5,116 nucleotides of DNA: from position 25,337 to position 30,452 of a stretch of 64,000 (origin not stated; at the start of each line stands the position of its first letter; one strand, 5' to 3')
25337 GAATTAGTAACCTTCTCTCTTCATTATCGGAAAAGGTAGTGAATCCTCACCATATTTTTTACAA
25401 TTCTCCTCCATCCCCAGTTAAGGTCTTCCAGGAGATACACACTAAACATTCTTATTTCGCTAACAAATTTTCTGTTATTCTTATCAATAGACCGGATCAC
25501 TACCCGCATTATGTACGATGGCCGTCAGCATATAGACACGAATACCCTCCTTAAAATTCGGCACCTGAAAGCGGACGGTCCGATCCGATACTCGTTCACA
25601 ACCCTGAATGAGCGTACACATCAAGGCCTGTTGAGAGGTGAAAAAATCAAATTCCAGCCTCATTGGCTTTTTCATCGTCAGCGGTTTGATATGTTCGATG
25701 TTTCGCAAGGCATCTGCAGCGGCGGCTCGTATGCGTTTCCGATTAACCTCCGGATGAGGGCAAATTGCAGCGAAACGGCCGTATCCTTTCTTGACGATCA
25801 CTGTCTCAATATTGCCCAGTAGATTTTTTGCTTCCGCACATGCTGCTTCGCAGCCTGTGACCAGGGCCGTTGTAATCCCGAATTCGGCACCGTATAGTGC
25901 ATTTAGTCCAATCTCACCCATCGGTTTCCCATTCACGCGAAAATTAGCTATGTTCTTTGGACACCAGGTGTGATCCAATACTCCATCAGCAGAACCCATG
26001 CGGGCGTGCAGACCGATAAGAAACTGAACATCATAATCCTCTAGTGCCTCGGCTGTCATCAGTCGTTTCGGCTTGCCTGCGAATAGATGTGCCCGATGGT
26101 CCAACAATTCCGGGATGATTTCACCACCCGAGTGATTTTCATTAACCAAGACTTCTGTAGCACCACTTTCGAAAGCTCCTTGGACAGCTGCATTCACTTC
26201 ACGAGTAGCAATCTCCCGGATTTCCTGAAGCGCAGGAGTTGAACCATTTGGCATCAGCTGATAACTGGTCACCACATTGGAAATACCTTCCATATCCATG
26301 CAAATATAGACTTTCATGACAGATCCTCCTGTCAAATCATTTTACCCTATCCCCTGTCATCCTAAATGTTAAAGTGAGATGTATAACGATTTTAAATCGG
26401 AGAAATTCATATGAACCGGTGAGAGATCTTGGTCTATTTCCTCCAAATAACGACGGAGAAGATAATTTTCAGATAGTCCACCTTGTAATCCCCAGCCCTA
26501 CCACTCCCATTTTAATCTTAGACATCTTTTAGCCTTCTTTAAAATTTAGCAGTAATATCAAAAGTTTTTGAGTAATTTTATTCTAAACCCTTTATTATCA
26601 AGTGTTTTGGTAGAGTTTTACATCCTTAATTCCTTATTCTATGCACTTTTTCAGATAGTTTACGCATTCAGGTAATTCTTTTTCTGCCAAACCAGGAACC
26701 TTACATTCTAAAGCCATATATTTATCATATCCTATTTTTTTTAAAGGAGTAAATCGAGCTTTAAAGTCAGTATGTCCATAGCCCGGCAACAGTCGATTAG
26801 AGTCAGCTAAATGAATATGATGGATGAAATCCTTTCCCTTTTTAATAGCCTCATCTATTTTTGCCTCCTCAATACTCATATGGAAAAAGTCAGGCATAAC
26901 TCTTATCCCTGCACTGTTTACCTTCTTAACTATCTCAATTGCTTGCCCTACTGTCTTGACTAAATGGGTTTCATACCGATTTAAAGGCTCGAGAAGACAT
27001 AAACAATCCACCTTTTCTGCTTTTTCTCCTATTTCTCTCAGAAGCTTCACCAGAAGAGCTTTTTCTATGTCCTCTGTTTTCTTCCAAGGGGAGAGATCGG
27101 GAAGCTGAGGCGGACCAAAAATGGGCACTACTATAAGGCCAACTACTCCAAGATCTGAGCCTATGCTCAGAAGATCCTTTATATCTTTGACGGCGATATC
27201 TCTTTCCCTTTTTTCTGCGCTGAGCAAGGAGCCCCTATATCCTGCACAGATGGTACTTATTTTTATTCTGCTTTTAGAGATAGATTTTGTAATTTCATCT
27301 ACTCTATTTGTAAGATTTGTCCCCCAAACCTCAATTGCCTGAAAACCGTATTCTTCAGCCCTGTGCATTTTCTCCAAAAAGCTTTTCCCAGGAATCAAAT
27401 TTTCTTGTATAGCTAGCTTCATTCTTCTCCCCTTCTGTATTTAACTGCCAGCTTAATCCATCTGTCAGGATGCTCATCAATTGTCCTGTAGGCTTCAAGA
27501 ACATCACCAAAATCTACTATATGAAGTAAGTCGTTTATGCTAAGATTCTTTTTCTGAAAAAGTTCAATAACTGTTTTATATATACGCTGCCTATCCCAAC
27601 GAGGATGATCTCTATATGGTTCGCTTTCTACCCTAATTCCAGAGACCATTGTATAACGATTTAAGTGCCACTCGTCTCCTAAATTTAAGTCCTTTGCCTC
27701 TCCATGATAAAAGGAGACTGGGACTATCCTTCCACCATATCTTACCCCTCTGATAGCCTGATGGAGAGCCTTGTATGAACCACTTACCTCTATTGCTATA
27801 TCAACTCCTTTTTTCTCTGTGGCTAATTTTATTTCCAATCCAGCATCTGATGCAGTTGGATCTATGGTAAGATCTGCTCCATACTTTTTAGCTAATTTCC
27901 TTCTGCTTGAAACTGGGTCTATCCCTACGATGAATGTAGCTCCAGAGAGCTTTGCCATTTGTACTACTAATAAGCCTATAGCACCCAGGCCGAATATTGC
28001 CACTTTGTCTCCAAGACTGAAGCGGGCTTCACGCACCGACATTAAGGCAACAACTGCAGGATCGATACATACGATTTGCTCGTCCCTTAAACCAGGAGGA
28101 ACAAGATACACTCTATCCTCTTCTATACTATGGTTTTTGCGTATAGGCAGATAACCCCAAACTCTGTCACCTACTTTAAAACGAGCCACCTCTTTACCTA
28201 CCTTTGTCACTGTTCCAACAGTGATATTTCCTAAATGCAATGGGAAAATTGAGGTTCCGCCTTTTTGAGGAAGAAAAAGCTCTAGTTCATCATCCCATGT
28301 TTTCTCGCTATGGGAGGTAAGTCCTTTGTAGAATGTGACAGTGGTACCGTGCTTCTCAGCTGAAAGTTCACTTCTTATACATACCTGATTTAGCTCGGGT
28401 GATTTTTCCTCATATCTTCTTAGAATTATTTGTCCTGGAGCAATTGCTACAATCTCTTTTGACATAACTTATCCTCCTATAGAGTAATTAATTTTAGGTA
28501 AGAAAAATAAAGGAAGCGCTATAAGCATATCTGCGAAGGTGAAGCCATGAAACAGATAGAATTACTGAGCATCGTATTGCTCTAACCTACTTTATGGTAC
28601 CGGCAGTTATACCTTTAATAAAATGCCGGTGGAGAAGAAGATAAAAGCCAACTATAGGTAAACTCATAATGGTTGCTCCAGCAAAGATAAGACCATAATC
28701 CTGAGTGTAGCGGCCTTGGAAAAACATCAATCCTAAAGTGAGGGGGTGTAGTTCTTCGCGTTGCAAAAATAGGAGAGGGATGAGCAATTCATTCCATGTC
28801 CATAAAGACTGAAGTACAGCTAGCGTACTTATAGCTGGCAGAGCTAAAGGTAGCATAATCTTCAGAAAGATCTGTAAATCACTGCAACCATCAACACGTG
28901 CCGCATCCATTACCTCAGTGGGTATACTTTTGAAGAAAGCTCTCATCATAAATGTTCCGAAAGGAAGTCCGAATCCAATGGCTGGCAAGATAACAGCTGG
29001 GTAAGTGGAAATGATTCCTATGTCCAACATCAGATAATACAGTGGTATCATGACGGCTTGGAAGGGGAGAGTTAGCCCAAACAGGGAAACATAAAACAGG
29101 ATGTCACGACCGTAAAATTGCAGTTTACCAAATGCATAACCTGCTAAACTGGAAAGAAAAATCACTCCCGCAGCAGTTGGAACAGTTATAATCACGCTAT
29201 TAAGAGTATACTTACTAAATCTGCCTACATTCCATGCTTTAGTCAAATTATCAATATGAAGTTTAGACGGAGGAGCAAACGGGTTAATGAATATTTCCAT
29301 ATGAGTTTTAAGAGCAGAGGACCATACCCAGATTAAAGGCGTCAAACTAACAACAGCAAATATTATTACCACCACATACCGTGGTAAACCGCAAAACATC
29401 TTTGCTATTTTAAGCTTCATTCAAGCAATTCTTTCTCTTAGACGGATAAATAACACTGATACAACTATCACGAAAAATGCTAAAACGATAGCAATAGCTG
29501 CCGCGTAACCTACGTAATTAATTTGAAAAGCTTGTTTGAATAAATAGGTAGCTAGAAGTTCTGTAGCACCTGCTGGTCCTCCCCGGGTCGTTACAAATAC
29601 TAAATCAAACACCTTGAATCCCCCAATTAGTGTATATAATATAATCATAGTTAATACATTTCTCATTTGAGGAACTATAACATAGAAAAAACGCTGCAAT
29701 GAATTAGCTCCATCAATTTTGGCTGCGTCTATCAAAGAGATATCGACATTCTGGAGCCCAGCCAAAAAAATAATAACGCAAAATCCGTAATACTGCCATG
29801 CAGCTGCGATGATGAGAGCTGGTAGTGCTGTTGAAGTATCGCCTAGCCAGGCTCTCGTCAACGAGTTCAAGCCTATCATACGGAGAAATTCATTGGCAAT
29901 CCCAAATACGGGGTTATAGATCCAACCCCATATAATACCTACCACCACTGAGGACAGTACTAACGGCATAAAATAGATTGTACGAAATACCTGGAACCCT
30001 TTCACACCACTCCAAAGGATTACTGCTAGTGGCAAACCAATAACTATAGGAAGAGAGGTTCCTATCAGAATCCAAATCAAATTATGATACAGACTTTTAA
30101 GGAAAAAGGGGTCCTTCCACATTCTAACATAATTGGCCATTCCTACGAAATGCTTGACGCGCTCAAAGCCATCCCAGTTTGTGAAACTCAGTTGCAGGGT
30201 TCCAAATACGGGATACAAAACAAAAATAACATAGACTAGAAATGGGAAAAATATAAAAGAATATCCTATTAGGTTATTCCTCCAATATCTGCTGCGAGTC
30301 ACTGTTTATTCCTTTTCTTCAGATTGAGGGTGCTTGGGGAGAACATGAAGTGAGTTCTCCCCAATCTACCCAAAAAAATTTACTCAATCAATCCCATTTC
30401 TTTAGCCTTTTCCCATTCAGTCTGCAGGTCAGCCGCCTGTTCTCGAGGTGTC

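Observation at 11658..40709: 29-kb glycoside/polyol catabolic super-locus with an inositol-like toolkit but no IolC/IolD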

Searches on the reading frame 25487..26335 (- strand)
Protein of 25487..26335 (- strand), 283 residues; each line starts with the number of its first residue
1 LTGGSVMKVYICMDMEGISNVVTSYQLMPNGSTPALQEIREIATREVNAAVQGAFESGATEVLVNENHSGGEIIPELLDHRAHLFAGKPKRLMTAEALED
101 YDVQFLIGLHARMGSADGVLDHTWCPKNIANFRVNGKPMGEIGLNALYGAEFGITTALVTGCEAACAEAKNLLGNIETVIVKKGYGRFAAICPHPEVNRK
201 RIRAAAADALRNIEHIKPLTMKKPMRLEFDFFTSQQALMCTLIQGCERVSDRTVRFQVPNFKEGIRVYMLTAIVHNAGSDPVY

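Call 4: search_protein_families(library=pfam, proteins=[window:25487-26335:-])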
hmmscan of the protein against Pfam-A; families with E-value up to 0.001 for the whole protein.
window:25487-26335:- (283 aa): 1 family
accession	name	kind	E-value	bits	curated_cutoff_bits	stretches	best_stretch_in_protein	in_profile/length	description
PF04951.18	Peptidase_M55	-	5.5e-79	265.7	25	1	7-268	1-262/264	D-aminopeptidase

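Call 7: search_protein_families(library=ncbifam, proteins=[window:25487-26335:-], max_evalue=0.00001)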
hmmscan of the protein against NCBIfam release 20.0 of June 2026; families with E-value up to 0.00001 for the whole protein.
window:25487-26335:- (283 aa): 1 family
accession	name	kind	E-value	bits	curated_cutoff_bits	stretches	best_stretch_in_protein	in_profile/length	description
NF058634.1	AmiPeptDppABac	equivalog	2.1e-44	151.9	430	1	7-269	1-262/274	D-aminopeptidase DppA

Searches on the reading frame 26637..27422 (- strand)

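Call 4: search_protein_families(library=pfam, proteins=[window:26637-27422:-])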
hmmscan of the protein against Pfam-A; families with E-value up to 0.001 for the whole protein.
window:26637-27422:- (262 aa): 1 family
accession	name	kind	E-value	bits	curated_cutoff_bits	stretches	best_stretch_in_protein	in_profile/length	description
PF01261.30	AP_endonuc_2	-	2.1e-36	126.3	31.1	1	21-259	3-248/249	Xylose isomerase-like TIM barrel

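Call 7: search_protein_families(library=ncbifam, proteins=[window:26637-27422:-], max_evalue=0.00001)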
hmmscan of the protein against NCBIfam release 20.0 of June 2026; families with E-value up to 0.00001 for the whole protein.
window:26637-27422:- (262 aa): 9 families
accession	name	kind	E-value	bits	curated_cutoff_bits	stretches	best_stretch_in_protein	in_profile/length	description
NF041099.2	keto_glucon_epim_IolO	equivalog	1.4e-40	139.4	300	1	16-260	24-267/269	5-keto-L-gluconate epimerase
NF051856.1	PsicseEpim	equivalog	9.9e-31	107.6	300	1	18-240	21-245/287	D-psicose 3-epimerase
TIGR03234.1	OH-pyruv-isom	equivalog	2e-19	69.9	353.45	1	117-241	114-241/254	hydroxypyruvate isomerase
NF043033.1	OxoTetrIsom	equivalog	7.5e-15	55.4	325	1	14-241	16-238/251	2-oxo-tetronate isomerase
NF007360.0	PRK09856.1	equivalog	1.7e-12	47.4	305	1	21-242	21-250/276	fructoselysine 3-epimerase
NF007444.0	PRK09997.1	equivalog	1.3e-11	44.4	465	1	117-244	116-245/258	hydroxypyruvate isomerase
NF009688.0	PRK13209.1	subfamily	8.2e-09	34.9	317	1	41-239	59-253/286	L-ribulose-5-phosphate 3-epimerase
NF009689.0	PRK13210.1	subfamily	1.6e-07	30.8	200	1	14-239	18-255/286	L-ribulose-5-phosphate 3-epimerase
TIGR00542.1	hxl6Piso_put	equivalog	5.9e-07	29.1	272.15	1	125-239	132-248/279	L-ribulose-5-phosphate 3-epimerase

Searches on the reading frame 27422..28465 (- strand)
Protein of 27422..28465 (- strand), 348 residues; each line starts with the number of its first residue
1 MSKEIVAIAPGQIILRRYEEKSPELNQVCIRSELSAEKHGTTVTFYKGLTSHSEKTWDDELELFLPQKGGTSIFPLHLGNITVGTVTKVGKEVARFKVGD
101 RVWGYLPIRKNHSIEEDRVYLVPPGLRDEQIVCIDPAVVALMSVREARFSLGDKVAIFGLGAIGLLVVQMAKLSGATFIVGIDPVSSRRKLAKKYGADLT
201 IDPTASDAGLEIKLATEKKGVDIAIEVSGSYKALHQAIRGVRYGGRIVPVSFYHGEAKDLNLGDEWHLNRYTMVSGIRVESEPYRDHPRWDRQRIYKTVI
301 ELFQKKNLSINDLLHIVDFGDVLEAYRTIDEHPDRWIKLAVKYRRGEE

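Call 4: search_protein_families(library=pfam, proteins=[window:27422-28465:-])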
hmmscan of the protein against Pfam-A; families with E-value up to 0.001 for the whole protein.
window:27422-28465:- (348 aa): 2 families
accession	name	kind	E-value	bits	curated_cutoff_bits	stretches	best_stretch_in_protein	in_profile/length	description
PF00107.32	ADH_zinc_N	-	1e-23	84.1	31.8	1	162-278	1-114/129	Zinc-binding dehydrogenase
PF08240.17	ADH_N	-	2.4e-06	28.2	23.5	1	73-103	31-61/104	Alcohol dehydrogenase GroES-like domain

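Call 7: search_protein_families(library=ncbifam, proteins=[window:27422-28465:-], max_evalue=0.00001)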
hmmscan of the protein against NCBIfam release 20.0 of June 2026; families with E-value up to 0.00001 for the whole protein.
window:27422-28465:- (348 aa): 19 families
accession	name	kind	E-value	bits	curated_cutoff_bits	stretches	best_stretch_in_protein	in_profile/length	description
NF041097.1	keto_inos_dh_IolM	equivalog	4.7e-24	84.8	450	1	134-254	187-314/389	scyllo-inosose 3-dehydrogenase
NF003808.0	PRK05396.1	equivalog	5e-24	84.8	380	1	116-253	129-265/341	L-threonine 3-dehydrogenase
TIGR00692.1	tdh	equivalog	5.7e-23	81.5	458.35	1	116-256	127-266/340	L-threonine 3-dehydrogenase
NF006940.0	PRK09422.1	equivalog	2.9e-18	66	344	1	120-254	129-263/338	alcohol dehydrogenase AdhP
TIGR03366.1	HpnZ_proposed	hypoth_equivalog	7e-18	64.9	328.1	1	117-250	120-252/315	putative phosphonate catabolism associated alcohol dehydrogenase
TIGR03451.1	mycoS_dep_FDH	equivalog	1.2e-17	63.8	512.9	1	144-265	169-291/358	S-(hydroxymethyl)mycothiol dehydrogenase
TIGR03989.1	Rxyl_3153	subfamily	2.8e-17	63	440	1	143-284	178-321/370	NDMA-dependent alcohol dehydrogenase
TIGR02818.1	adh_III_F_hyde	equivalog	2.8e-17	62.8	543.95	1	146-242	180-277/368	S-(hydroxymethyl)glutathione dehydrogenase/class III alcohol dehydrogenase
TIGR02824.1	quinone_pig3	subfamily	2e-15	56.6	296.8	1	82-330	65-313/325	putative NAD(P)H quinone oxidoreductase, PIG3 family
NF007375.0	PRK09880.1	equivalog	3.1e-15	55.8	469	1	128-251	146-266/344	L-idonate 5-dehydrogenase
NF010344.0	PRK13771.1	subfamily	3e-13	49.5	349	1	113-255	123-259/334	putative alcohol dehydrogenase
NF041172.1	AcrlCoa_red_Thmprot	equivalog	3.6e-13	49.1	500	1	116-251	126-256/334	acryloyl-CoA reductase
NF007642.0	PRK10309.1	equivalog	3e-11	43.1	550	1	116-240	125-249/347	galactitol-1-phosphate 5-dehydrogenase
TIGR01202.1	bchC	equivalog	1.6e-10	40.6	291.25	1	66-255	51-235/308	chlorophyll synthesis pathway protein BchC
NF007489.0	PRK10083.1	equivalog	7.5e-10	38.3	376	1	118-252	127-260/339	Zn-dependent oxidoreductase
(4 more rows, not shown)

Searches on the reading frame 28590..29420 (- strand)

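Call 4: search_protein_families(library=pfam, proteins=[window:28590-29420:-])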
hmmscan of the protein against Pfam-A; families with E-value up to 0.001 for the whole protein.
window:28590-29420:- (277 aa): 1 family
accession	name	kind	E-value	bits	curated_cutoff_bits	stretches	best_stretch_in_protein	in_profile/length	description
PF00528.27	BPD_transp_1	-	7.5e-23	81.6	26.4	1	92-270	3-181/184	Binding-protein-dependent transport system inner membrane component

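Call 7: search_protein_families(library=ncbifam, proteins=[window:28590-29420:-], max_evalue=0.00001)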
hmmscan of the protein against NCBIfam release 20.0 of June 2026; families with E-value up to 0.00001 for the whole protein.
window:28590-29420:- (277 aa): 8 families
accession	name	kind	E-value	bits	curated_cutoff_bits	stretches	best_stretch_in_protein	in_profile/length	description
NF040932.1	ABC_arch_GlcU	equivalog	8.6e-46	156.8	340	1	15-273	6-266/272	glucose ABC transporter permease GlcU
NF008210.0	PRK10973.1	equivalog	1.6e-27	96.9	297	1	15-272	13-277/281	sn-glycerol-3-phosphate ABC transporter permease UgpE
NF008231.0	PRK10998.1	equivalog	7.5e-22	78.2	261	1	71-277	84-295/296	maltose ABC transporter permease MalG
NF007047.0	PRK09500.1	equivalog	1.6e-12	47.6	326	1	70-203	58-191/257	spermidine/putrescine ABC transporter permease PotC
TIGR02141.1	modB_ABC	equivalog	2.3e-09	37.2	182.6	1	124-203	64-143/208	molybdate ABC transporter permease subunit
NF011624.0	PRK15050.1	equivalog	4.3e-09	35.9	247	1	137-263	158-282/297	2-aminoethylphosphonate ABC transporter permease subunit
TIGR01581.1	Mo_ABC_porter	hypoth_equivalog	4.5e-08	32.8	210.3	1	128-204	91-167/225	ABC transporter permease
TIGR03226.1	PhnU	equivalog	1.8e-06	27.7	283.45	1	141-262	180-299/311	2-aminoethylphosphonate ABC transporter permease subunit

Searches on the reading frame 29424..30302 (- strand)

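Call 4: search_protein_families(library=pfam, proteins=[window:29424-30302:-])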
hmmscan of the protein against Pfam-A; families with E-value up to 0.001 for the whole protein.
window:29424-30302:- (293 aa): 1 family
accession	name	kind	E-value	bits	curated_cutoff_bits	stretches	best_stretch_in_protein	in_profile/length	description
PF00528.27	BPD_transp_1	-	9.3e-15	55.3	26.4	1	86-285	2-175/184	Binding-protein-dependent transport system inner membrane component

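Call 7: search_protein_families(library=ncbifam, proteins=[window:29424-30302:-], max_evalue=0.00001)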
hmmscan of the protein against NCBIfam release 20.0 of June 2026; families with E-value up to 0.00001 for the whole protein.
window:29424-30302:- (293 aa): 8 families
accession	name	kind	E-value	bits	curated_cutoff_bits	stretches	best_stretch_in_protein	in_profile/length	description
NF040931.1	ABC_arch_GlcT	equivalog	8.7e-40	137.1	360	1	19-283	3-265/278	glucose ABC transporter permease GlcT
NF007852.0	PRK10561.1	equivalog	3.3e-32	112.5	335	1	6-291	7-290/295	sn-glycerol-3-phosphate ABC transporter permease UgpA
NF008232.0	PRK10999.1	equivalog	2e-23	82.9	392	1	52-288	264-512/520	maltose ABC transporter permease MalF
TIGR03262.1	PhnU2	equivalog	3.4e-12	45.8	593.25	1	17-280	7-248/546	putative 2-aminoethylphosphonate ABC transporter permease subunit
NF007044.0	PRK09497.1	equivalog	3.6e-12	46.4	348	1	23-285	18-271/285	spermidine/putrescine ABC transporter permease PotB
NF043074.1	MMSYN1_0196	equivalog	3.9e-10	39.5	350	1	17-285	13-259/277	spermidine/putrescine ABC transporter permease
NF007963.0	PRK10683.1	equivalog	1.4e-09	37.8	489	1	47-289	75-309/317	putrescine ABC transporter permease PotH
NF011624.0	PRK15050.1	equivalog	1.6e-06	27.5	247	1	9-278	20-275/297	2-aminoethylphosphonate ABC transporter permease subunit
